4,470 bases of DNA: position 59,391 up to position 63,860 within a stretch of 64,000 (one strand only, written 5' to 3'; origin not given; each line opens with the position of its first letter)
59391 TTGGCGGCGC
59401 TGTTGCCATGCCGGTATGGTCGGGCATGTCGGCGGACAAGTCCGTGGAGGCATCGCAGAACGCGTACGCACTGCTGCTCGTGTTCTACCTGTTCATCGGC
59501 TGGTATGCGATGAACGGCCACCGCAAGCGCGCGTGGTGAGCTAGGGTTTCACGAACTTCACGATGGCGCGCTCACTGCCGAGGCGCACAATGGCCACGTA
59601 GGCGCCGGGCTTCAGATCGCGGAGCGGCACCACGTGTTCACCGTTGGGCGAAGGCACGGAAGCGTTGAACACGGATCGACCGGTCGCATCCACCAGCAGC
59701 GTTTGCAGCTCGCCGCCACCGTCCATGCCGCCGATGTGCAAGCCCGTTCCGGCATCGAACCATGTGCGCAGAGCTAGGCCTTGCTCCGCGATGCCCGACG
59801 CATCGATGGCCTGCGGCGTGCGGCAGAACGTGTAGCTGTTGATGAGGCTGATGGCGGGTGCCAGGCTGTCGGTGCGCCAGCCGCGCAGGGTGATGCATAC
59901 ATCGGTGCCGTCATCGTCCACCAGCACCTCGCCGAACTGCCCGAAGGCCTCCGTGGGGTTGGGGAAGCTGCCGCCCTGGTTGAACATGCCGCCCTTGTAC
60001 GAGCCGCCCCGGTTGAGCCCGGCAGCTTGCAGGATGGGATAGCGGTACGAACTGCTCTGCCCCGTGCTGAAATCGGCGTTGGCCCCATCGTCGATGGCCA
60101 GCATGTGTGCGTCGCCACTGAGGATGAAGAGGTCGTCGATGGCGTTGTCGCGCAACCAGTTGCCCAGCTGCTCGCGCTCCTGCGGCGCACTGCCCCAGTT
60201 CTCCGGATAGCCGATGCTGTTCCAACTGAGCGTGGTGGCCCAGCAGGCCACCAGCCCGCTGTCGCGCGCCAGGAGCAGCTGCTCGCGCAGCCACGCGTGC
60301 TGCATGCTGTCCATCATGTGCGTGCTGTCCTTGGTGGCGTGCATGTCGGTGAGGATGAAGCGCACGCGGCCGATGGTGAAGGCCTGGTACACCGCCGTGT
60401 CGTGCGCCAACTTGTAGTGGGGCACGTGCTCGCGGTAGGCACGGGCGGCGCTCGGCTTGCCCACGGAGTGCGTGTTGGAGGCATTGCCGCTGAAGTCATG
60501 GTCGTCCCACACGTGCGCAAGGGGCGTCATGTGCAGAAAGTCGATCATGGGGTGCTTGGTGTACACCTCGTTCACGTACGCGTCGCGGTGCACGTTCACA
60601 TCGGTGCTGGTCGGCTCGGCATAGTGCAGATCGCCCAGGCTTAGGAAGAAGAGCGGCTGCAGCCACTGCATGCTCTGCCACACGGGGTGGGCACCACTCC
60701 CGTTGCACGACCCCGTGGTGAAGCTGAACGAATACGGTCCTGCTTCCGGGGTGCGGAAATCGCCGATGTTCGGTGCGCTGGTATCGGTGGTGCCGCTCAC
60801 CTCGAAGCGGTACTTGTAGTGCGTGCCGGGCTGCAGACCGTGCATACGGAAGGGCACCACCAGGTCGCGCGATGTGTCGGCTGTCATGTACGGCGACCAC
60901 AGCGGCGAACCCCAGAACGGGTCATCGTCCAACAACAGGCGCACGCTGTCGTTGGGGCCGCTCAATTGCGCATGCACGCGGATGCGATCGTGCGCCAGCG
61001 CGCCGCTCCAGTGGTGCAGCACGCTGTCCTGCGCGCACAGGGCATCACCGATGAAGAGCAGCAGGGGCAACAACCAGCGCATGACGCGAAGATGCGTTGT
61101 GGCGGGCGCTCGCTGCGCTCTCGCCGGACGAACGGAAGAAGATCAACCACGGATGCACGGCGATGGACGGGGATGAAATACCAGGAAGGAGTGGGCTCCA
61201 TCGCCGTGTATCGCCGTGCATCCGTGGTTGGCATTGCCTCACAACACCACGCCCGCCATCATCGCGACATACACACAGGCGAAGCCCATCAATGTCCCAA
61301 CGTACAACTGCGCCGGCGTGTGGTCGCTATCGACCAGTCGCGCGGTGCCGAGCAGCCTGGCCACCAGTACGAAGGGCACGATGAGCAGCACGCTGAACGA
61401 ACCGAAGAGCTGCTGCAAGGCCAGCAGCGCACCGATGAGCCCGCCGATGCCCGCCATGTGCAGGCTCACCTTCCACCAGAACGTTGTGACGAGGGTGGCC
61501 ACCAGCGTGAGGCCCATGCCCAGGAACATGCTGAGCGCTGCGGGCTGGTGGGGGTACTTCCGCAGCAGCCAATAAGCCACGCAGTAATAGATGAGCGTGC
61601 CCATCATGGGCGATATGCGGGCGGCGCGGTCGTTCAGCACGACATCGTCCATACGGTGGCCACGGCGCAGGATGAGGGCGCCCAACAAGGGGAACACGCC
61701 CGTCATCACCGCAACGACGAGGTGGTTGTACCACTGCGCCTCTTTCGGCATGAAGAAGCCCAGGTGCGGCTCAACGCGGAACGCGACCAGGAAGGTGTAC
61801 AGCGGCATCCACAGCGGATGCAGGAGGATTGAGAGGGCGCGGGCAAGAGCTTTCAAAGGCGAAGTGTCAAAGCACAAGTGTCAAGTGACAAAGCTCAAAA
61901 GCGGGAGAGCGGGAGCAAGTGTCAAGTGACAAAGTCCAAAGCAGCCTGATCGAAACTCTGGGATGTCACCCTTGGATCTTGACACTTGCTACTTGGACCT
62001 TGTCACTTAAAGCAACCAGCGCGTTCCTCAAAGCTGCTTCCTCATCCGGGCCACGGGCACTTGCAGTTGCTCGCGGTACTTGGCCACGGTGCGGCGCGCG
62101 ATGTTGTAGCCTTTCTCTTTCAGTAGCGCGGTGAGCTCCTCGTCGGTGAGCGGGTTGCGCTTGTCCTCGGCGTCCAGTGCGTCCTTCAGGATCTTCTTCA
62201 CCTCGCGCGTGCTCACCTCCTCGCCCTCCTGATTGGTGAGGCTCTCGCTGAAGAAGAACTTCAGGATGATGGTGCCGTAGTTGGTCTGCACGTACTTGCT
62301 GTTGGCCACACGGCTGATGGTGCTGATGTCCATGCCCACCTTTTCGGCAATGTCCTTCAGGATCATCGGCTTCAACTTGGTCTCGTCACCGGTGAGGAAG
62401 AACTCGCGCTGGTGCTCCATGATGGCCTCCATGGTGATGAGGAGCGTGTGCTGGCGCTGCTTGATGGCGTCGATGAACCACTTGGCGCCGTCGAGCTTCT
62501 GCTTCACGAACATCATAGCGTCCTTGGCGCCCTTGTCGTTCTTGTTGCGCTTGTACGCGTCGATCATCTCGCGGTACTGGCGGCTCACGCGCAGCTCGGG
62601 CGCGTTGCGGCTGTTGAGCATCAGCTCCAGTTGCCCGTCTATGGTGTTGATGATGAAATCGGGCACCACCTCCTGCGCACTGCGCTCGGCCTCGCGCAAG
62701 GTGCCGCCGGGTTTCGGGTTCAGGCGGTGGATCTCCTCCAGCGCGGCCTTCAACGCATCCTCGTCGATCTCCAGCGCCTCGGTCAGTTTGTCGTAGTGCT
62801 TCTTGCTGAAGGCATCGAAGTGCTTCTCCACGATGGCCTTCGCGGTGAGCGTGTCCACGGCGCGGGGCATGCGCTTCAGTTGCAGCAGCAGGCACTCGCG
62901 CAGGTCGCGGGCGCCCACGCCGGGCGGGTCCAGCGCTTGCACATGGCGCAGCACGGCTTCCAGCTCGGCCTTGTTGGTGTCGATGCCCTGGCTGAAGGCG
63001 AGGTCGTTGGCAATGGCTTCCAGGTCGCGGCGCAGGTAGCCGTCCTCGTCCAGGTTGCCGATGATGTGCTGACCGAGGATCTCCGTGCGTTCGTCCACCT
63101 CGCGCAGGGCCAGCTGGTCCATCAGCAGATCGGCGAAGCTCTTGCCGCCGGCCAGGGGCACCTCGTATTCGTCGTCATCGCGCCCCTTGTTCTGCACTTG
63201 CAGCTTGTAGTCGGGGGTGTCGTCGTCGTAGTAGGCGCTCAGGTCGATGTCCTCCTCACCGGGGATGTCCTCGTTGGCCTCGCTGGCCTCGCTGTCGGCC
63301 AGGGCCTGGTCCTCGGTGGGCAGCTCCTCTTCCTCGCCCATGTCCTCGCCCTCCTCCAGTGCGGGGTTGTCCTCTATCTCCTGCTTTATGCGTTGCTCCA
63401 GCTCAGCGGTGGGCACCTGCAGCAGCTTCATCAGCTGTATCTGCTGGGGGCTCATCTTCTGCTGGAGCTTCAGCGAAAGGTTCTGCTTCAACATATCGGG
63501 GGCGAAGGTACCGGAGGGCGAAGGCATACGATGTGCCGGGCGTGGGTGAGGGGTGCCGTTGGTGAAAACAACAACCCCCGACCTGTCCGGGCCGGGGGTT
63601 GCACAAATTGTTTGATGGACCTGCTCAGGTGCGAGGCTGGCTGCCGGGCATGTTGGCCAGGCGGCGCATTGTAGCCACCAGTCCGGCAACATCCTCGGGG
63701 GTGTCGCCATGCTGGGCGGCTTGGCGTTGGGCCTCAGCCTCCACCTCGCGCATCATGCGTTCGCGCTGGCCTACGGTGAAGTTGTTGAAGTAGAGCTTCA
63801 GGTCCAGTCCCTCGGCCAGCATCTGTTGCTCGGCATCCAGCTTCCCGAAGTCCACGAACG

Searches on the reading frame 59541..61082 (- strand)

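Call 77: search_protein_families(library=pfam, proteins=[window:59541-61082:-], max_evalue=0.001)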
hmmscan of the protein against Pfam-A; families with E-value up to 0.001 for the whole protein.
window:59541-61082:- (513 aa): 2 families
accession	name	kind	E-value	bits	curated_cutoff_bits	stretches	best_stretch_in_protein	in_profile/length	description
PF09423.15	PhoD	-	1.7e-09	37.7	27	1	133-333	15-271/343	PhoD-like phosphatase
PF16655.11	PhoD_N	-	0.00065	20.6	30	0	64-111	47-90/90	PhoD-like phosphatase, N-terminal domain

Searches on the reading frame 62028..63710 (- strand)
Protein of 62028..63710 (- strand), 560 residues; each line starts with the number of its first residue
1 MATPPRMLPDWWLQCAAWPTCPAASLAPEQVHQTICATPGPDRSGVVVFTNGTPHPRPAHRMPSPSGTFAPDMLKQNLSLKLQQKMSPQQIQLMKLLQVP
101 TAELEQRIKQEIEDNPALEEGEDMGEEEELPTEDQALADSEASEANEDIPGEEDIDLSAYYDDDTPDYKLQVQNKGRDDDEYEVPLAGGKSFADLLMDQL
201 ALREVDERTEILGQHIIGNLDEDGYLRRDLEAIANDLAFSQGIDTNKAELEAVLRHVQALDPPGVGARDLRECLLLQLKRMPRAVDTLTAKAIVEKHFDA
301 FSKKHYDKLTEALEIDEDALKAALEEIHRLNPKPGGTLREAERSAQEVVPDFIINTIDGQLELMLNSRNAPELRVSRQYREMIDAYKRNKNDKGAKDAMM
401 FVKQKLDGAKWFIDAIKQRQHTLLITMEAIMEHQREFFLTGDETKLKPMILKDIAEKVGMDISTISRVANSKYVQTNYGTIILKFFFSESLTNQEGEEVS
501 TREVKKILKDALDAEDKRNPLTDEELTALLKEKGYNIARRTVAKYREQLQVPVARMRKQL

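Call 77: search_protein_families(library=pfam, proteins=[window:62028-63710:-], max_evalue=0.001)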
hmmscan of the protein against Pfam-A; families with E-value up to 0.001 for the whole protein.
window:62028-63710:- (560 aa): 3 families
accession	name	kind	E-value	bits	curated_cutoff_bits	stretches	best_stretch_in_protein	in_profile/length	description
PF04963.19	Sigma54_CBD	-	1.6e-57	194.6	22.9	1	186-379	6-185/185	Sigma-54 factor, core binding domain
PF04552.19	Sigma54_DBD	-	1.1e-51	175.2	22.8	1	401-559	3-160/160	Sigma-54, DNA binding domain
PF00309.25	Sigma54_AID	-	9.8e-16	57.8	23.8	1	75-120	1-46/46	Sigma-54 factor, Activator interacting domain (AID)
